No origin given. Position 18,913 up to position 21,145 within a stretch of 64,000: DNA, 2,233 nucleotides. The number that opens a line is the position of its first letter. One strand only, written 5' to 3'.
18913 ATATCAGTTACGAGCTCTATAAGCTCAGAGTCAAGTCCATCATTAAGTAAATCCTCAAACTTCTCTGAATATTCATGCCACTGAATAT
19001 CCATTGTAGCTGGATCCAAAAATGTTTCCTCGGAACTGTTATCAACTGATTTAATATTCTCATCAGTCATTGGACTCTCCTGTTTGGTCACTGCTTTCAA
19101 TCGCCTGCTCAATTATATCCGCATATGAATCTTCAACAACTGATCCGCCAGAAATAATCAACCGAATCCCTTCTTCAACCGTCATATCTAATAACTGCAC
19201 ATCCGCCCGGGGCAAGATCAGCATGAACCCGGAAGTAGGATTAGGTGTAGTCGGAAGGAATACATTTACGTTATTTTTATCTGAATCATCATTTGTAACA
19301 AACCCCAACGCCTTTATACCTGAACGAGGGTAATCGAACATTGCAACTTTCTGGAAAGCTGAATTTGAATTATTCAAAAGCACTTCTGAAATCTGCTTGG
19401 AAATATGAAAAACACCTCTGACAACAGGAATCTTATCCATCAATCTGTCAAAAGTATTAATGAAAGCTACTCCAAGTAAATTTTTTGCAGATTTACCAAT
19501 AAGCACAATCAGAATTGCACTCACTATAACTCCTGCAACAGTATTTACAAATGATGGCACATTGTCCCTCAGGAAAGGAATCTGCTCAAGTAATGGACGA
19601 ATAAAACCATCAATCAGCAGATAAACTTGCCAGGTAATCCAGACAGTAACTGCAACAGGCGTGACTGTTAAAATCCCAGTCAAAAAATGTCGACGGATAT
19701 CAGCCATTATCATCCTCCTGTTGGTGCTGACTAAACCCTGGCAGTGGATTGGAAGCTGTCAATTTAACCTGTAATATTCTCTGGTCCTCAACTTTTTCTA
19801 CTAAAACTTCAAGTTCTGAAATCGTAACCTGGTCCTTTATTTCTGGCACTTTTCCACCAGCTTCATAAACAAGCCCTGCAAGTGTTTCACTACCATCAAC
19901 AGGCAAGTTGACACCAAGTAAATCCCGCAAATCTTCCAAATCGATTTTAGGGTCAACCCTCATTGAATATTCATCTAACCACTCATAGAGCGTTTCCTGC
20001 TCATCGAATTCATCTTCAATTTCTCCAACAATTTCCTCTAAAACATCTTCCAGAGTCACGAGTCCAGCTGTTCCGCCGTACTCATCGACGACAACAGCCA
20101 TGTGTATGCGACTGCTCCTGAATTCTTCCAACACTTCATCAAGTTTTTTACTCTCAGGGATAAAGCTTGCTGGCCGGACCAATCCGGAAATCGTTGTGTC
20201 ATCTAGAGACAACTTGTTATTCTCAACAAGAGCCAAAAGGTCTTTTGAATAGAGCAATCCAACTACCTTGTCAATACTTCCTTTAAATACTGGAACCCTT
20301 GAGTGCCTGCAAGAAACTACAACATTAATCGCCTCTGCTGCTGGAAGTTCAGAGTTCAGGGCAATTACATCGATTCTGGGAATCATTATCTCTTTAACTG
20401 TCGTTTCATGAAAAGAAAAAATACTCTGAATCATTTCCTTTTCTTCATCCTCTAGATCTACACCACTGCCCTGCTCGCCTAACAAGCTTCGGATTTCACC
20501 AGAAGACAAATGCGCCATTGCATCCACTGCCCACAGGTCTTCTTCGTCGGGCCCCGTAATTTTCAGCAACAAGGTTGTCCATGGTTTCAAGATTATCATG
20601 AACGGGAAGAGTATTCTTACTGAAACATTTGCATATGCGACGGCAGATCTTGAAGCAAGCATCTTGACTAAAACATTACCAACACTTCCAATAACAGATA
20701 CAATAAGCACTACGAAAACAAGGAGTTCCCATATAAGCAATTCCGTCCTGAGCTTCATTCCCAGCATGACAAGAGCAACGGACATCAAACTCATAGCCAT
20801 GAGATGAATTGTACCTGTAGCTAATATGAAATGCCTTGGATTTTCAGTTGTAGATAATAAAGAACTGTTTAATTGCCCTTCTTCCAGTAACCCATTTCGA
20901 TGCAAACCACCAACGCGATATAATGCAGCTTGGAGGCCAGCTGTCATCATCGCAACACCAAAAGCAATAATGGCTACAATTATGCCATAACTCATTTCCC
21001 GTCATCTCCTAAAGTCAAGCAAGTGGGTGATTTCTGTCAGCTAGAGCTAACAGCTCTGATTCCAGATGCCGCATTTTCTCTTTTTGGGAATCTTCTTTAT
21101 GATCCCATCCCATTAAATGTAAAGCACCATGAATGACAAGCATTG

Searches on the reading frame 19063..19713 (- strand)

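Call 36: search_protein_families(library=pfam, proteins=[window:19063-19713:-], max_evalue=0.000001)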
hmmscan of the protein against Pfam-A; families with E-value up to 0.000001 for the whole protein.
window:19063-19713:- (216 aa): 1 family
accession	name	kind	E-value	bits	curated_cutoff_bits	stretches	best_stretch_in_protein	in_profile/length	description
PF04367.18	DUF502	-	3.2e-26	91.7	23.8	1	64-161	2-107/107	Protein of unknown function (DUF502)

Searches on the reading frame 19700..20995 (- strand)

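Call 36: search_protein_families(library=pfam, proteins=[window:19700-20995:-], max_evalue=0.000001)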
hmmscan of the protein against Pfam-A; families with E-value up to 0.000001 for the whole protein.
window:19700-20995:- (431 aa): 3 families
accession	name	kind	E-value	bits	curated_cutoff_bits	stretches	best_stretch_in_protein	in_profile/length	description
PF03471.22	CorC_HlyC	-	7.3e-15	55.2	27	1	341-414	4-79/81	Transporter associated domain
PF00571.33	CBS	-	6.4e-14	52.5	24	1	276-323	9-56/57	CBS domain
PF01595.25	CNNM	-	5.4e-08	33.1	28.4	1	6-148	1-143/181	Cyclin M transmembrane N-terminal domain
